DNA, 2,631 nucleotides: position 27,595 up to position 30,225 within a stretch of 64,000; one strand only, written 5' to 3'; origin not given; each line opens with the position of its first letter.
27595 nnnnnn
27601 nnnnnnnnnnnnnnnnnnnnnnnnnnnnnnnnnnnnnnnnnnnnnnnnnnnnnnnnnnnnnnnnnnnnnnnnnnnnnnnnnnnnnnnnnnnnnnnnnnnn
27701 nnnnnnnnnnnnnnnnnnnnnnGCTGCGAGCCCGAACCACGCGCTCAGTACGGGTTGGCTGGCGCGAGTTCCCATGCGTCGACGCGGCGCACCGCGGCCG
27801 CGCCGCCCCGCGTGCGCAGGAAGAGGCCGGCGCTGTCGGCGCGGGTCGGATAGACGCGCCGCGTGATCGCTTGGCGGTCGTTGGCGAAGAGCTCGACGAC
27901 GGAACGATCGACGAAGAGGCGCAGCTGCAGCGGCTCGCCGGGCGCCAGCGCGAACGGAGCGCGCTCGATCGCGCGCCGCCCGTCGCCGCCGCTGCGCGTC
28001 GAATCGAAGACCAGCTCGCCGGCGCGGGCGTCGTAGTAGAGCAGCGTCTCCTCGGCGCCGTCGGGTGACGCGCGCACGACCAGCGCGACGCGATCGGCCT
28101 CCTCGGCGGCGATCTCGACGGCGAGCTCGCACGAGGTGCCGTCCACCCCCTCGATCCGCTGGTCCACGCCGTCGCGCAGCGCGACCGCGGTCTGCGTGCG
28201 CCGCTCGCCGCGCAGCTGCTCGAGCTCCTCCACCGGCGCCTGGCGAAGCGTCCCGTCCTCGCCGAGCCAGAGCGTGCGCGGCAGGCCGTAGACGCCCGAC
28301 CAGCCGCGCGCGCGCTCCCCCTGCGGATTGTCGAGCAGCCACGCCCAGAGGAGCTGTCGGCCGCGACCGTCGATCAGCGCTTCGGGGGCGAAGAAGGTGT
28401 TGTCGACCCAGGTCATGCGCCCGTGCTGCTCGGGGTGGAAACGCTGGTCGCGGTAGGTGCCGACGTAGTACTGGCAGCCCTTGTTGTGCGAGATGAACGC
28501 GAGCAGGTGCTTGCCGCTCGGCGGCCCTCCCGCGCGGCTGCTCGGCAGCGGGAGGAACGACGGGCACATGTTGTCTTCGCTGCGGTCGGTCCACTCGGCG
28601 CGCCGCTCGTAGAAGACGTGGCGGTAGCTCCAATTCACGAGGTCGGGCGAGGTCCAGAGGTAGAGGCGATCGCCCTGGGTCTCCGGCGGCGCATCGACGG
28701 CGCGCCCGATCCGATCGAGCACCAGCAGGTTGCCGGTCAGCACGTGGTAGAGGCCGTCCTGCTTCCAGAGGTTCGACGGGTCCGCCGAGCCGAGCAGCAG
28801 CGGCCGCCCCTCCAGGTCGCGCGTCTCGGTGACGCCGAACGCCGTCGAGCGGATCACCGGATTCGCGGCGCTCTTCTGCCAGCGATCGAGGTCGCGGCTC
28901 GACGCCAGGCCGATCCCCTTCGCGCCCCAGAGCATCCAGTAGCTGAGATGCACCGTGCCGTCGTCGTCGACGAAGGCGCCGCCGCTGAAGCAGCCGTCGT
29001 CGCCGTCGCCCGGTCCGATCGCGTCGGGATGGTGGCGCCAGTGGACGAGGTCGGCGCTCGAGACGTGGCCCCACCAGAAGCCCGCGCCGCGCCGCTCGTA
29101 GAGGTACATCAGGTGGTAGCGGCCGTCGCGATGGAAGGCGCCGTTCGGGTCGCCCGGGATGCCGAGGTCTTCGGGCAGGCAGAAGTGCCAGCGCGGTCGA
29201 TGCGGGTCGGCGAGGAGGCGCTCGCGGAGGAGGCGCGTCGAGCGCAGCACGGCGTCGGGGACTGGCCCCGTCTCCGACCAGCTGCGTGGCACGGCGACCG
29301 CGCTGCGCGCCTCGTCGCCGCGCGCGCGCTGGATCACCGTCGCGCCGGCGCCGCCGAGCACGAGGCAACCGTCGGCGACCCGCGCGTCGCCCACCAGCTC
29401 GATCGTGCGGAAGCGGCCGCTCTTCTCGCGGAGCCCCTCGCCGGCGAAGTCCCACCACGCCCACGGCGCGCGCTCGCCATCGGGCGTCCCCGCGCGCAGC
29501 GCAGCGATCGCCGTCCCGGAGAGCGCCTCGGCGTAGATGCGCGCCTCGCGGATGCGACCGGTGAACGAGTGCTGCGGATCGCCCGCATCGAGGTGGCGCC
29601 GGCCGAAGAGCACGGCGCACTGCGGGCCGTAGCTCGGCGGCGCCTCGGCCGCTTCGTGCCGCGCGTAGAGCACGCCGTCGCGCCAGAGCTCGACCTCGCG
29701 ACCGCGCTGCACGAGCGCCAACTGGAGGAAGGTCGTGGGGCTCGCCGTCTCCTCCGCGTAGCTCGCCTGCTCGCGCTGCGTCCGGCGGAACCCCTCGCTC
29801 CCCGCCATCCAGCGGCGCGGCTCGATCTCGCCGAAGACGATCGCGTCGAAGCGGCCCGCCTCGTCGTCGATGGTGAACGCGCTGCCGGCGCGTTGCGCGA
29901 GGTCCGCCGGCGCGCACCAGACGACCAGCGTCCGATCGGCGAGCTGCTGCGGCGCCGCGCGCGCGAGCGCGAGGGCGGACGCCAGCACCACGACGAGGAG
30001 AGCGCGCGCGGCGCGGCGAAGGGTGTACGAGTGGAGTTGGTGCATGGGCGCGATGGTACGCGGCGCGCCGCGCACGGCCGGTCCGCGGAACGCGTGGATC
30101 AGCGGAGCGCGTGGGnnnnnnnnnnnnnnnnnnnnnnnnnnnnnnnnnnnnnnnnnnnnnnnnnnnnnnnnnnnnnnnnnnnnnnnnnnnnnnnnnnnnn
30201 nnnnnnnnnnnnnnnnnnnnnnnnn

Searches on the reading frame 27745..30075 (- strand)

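Call 3: search_protein_families(library=pfam, proteins=[window:27745-30075:-], max_evalue=0.1)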
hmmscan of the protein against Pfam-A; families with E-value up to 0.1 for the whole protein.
window:27745-30075:- (776 aa): 4 families
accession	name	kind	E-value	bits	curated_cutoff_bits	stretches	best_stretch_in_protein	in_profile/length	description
PF00251.26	Glyco_hydro_32N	-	8.1e-34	118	22.1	1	309-614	11-307/307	Glycosyl hydrolases family 32 N-terminal domain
PF08244.19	Glyco_hydro_32C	-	4.9e-30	105.1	21.9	1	617-769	1-158/158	Glycosyl hydrolases family 32 C terminal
PF13385.13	Laminin_G_3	-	1.7e-08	35.2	27.6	1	45-191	16-151/151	Concanavalin A-like lectin/glucanases superfamily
PF04616.20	Glyco_hydro_43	-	0.054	13.3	32.2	0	467-504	31-69/288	Glycosyl hydrolases family 43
